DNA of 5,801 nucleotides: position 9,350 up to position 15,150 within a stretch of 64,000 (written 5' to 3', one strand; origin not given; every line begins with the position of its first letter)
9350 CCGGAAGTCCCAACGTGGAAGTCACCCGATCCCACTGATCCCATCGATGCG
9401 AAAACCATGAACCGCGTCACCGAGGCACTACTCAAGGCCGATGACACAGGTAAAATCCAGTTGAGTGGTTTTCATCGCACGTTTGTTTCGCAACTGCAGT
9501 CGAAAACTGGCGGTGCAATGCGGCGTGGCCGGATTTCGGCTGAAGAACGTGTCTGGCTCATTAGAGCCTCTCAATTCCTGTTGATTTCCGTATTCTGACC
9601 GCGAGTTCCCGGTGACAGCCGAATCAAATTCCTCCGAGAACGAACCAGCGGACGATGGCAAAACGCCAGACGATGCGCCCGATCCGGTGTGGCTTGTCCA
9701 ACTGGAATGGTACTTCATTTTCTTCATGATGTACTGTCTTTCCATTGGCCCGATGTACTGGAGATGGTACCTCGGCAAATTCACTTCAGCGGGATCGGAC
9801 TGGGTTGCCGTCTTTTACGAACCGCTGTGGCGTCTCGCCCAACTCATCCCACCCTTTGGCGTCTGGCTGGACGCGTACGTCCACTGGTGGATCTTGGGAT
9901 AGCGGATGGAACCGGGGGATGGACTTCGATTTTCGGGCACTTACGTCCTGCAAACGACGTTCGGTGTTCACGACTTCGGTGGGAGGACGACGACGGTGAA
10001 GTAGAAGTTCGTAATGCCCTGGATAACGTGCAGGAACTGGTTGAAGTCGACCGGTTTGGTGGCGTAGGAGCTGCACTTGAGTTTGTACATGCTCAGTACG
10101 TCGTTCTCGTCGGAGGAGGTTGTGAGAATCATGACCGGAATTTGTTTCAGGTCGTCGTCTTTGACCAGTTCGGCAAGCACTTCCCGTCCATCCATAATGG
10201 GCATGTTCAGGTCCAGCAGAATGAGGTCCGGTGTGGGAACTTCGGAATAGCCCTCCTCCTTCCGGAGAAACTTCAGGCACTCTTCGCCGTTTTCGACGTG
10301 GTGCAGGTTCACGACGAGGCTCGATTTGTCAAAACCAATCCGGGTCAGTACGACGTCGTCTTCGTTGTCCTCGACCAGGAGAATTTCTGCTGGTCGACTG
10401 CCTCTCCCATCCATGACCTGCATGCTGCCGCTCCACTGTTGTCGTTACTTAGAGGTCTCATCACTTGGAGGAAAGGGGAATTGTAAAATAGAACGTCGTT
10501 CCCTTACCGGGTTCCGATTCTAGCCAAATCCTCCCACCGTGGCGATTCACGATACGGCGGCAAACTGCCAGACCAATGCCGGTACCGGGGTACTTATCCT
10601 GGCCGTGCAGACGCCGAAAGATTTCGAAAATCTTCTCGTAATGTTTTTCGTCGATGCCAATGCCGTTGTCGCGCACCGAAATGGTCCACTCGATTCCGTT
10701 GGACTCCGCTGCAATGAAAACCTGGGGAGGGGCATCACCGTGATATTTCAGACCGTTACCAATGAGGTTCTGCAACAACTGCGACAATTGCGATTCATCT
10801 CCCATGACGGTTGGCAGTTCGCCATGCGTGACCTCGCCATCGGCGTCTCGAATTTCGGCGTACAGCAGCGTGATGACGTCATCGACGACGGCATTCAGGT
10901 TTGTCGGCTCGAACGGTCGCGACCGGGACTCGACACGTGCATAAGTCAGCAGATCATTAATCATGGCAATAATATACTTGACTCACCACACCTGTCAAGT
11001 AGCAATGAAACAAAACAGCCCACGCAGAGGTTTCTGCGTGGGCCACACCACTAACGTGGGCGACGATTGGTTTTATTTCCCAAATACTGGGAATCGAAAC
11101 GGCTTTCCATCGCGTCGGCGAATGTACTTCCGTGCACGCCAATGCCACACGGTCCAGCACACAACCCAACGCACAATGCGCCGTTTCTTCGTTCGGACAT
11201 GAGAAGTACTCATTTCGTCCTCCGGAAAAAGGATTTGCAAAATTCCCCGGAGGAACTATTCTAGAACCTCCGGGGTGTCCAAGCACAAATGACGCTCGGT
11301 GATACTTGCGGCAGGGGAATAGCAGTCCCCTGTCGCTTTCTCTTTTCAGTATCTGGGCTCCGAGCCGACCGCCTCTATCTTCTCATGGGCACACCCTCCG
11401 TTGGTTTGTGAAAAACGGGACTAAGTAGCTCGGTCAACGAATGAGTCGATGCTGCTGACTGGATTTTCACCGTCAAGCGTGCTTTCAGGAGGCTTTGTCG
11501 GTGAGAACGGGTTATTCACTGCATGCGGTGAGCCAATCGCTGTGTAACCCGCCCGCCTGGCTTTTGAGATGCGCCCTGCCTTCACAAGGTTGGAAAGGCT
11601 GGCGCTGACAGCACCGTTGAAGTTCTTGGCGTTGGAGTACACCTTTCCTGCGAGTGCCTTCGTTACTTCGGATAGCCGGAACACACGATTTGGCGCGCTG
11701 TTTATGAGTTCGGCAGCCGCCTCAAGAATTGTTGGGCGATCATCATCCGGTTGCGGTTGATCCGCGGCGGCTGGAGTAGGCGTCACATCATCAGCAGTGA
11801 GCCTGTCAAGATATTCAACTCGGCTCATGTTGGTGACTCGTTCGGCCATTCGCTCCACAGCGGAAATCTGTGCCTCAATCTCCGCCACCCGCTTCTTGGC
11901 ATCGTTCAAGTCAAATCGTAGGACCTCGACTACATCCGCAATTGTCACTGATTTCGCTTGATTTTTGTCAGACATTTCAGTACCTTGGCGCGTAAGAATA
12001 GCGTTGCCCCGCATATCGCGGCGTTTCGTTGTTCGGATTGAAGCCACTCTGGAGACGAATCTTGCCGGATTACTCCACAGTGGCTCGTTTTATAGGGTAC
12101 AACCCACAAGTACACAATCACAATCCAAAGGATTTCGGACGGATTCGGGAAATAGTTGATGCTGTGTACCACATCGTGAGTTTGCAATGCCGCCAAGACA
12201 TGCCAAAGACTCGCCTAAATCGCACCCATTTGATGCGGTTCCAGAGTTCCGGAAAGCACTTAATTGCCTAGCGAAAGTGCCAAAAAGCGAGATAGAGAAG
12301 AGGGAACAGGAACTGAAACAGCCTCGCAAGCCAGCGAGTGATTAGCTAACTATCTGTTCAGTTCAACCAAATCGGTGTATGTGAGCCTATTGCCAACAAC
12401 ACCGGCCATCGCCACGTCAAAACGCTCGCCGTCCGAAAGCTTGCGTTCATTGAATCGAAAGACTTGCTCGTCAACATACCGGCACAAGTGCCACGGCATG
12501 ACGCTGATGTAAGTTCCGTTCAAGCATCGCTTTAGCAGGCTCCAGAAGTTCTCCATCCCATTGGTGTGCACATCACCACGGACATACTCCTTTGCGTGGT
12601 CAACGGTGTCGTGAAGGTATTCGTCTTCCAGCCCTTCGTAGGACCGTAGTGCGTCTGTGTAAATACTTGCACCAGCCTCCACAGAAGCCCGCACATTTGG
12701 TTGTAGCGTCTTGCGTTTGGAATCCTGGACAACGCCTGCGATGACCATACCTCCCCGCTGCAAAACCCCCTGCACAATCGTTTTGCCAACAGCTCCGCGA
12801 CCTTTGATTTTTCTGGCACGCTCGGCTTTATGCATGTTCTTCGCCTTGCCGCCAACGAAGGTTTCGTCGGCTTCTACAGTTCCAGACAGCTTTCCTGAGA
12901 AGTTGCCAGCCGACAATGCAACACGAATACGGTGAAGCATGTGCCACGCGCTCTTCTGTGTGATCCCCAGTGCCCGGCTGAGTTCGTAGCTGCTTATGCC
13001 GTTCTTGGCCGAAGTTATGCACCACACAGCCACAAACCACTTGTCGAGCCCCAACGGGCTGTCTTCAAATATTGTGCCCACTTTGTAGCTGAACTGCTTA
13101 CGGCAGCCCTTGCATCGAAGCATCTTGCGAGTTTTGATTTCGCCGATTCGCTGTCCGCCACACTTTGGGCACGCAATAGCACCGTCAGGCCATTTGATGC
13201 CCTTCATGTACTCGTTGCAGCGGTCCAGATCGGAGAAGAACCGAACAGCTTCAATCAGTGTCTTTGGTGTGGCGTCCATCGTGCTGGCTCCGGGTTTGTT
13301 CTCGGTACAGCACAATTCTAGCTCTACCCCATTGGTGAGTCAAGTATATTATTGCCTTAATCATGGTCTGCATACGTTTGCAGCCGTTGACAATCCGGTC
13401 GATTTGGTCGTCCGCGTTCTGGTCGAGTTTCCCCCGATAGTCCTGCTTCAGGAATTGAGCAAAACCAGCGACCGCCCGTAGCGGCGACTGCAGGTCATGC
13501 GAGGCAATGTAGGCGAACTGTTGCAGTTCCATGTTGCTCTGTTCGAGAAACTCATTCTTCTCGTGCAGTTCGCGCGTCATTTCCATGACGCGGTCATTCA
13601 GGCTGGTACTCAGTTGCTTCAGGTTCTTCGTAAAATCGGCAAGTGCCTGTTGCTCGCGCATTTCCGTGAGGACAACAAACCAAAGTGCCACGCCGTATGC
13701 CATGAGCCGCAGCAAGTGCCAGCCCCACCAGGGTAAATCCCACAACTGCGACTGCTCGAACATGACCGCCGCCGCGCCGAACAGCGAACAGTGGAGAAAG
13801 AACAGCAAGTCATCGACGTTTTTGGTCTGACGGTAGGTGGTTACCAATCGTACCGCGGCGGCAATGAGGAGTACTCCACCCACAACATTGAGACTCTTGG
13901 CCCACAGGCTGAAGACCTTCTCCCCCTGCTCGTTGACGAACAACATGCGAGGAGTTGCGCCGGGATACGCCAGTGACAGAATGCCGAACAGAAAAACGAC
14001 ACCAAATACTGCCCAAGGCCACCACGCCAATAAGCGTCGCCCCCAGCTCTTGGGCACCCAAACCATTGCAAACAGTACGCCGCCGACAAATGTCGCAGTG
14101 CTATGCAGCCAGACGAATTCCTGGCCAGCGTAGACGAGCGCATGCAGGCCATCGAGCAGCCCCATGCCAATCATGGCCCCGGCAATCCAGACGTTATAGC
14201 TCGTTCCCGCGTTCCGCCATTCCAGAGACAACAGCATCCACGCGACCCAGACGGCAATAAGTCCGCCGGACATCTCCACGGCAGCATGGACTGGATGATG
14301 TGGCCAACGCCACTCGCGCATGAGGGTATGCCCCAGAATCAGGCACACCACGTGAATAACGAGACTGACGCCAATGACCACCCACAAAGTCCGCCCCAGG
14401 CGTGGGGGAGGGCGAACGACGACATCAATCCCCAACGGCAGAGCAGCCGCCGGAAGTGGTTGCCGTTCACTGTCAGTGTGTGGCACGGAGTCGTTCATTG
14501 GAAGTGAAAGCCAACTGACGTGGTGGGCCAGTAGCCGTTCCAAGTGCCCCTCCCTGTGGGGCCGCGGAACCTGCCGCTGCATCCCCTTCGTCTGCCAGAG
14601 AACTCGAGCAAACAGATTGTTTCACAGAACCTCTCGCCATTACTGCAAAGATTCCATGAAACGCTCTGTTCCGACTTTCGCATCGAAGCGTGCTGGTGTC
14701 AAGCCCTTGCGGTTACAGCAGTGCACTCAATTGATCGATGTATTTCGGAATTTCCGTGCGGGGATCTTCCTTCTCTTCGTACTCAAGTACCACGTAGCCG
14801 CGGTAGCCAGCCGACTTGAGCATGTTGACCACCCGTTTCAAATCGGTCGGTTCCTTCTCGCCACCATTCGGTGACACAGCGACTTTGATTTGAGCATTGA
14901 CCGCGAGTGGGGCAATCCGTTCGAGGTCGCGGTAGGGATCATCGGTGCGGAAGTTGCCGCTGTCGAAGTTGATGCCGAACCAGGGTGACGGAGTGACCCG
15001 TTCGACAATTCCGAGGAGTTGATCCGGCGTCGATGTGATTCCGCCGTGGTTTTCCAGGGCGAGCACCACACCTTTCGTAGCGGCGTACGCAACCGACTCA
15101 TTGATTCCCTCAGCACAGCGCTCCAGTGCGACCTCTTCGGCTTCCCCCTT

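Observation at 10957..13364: IS1595-family element precisely interrupts a sensor histidine kinase just upstream of its response regulator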

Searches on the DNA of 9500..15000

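Call 8: search_rna_families(source=window, start=9500, end=15000, threshold=evalue, max_evalue=1)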
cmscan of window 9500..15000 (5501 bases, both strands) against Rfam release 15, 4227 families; matches with E-value up to 1: 1.
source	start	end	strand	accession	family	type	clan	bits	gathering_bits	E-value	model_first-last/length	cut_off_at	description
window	13536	13584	-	RF01144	sR17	Gene; snRNA; snoRNA; CD-box;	-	19.9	36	0.26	1-55/55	no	Small nucleolar RNA sR17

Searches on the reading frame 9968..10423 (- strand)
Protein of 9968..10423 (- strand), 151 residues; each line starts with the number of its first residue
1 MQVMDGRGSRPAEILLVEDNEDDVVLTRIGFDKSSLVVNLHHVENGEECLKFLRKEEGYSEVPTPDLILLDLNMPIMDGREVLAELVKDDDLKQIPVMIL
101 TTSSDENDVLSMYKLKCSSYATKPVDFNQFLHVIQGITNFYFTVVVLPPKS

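Call 5: search_protein_families(library=pfam, proteins=[window:9968-10423:-], max_evalue=0.01)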
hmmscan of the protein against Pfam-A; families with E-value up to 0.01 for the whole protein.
window:9968-10423:- (151 aa): 1 family
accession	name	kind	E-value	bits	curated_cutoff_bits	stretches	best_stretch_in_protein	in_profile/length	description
PF00072.30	Response_reg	-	3.4e-18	66.3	30.2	1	14-134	1-110/111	Response regulator receiver domain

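Call 31: find_encoding_contigs(protein=window:9968-10423:-, flank=5000, max_places=10)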
Protein window:9968-10423:- (151 aa): 5 contigs read that carry it; 4 places shown.
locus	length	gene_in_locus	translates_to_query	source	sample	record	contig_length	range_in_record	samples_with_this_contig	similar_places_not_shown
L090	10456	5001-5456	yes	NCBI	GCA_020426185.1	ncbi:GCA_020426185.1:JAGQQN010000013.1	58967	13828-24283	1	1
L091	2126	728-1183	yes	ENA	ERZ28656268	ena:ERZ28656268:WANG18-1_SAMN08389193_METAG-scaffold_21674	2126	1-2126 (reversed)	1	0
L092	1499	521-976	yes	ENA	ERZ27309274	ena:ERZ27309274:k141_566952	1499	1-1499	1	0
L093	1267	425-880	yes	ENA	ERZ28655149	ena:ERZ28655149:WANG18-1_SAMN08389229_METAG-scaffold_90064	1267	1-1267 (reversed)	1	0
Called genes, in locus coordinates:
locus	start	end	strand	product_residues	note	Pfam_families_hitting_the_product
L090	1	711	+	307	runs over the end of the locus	PF01261:AP_endonuc_2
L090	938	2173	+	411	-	PF17159:MASE3 (weak), PF00512:HisKA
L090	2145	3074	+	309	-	PF12760:Zn_ribbon_IS1595, PF12762:DDE_Tnp_IS1595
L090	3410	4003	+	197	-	-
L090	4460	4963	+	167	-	PF02518:HATPase_c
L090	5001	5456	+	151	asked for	PF00072:Response_reg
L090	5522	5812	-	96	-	-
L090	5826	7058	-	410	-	PF04389:Peptidase_M28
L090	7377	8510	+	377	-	PF02012:BNR (faint), PF13088:BNR_2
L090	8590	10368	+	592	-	PF07470:Glyco_hydro_88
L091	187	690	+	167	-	PF02518:HATPase_c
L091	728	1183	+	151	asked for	PF00072:Response_reg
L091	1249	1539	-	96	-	-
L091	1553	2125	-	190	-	?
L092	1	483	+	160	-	?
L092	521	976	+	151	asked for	PF00072:Response_reg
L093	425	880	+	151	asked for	PF00072:Response_reg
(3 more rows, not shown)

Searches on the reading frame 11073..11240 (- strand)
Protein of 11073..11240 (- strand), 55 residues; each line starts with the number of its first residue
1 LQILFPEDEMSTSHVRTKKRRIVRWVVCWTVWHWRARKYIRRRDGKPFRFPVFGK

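Call 5: search_protein_families(library=pfam, proteins=[window:11073-11240:-], max_evalue=0.01)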
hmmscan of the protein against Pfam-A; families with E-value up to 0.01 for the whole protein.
window:11073-11240:- (55 aa): 0 families

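Call 6: search_protein_families(library=ncbifam, proteins=[window:11073-11240:-], max_evalue=0.01)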
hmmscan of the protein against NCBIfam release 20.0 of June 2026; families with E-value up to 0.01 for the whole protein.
window:11073-11240:- (55 aa): 0 families

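Call 52: search_protein_families(library=padloc, max_evalue=0.01, proteins=[window:11076-11213:-])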
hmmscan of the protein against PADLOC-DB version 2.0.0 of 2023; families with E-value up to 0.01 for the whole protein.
seq(46 aa): 0 families

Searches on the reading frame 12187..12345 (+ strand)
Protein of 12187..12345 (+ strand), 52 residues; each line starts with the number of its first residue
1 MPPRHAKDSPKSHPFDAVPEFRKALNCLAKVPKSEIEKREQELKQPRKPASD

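Call 5: search_protein_families(library=pfam, proteins=[window:12187-12345:+], max_evalue=0.01)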
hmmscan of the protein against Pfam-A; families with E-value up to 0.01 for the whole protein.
window:12187-12345:+ (52 aa): 0 families

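Call 6: search_protein_families(library=ncbifam, proteins=[window:12187-12345:+], max_evalue=0.01)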
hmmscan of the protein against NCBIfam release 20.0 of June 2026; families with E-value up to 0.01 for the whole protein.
window:12187-12345:+ (52 aa): 0 families

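Call 30: search_protein_families(library=pfam, max_evalue=0.05, proteins=[window:12187-12342:+])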
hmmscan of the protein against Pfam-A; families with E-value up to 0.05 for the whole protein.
seq(52 aa): 0 families

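Call 51: search_solved_structures(query=A4, max_evalue=10, show_alignments=2)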
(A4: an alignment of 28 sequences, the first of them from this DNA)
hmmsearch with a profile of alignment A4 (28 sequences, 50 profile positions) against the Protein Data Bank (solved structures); distinct sequences matched with E-value up to 10: 2.
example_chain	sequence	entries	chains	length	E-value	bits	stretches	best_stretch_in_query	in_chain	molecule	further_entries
7oto_B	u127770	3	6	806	4.3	10.4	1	23-40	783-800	DNA mismatch repair protein MutS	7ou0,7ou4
7ou2_A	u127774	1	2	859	4.7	10.3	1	23-40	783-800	DNA mismatch repair protein MutS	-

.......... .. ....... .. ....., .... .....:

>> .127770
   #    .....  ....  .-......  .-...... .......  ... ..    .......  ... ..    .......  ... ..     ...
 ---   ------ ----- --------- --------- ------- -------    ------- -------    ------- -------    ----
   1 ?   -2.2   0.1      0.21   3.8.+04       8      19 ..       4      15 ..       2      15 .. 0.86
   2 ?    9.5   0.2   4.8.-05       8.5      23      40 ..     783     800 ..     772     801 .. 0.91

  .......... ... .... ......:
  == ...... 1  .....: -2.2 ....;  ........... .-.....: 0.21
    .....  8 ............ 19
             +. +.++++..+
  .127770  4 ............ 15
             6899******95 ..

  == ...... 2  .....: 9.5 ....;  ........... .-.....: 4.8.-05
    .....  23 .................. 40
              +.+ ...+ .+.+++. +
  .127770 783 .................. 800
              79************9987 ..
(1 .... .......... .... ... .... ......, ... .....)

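Call 52: search_protein_families(library=padloc, max_evalue=0.01, proteins=[window:12187-12342:+])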
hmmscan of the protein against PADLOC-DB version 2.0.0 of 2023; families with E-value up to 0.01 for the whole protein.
seq(52 aa): 0 families

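Call 83: predict_structure(protein=window:12187-12342:+)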
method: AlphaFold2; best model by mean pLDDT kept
length: 52 residues; sequences in the alignment: 1
mean_pLDDT: 80.4   pTM: 0.42
mean pLDDT of the five models: 80.4, 80.2, 77.6, 76.7, 74.6
residues with pLDDT >= 90: 20; 70-90: 14; 50-70: 18; < 50: 0
segments of 3 or more residues with pLDDT < 50: none
pLDDT, mean of each block of 10 residues (from residue 1): 61 87 94 91 73 62
secondary structure, 60 per line:
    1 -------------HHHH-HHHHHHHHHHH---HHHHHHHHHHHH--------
elements in order: H14-17 H19-29 H33-44
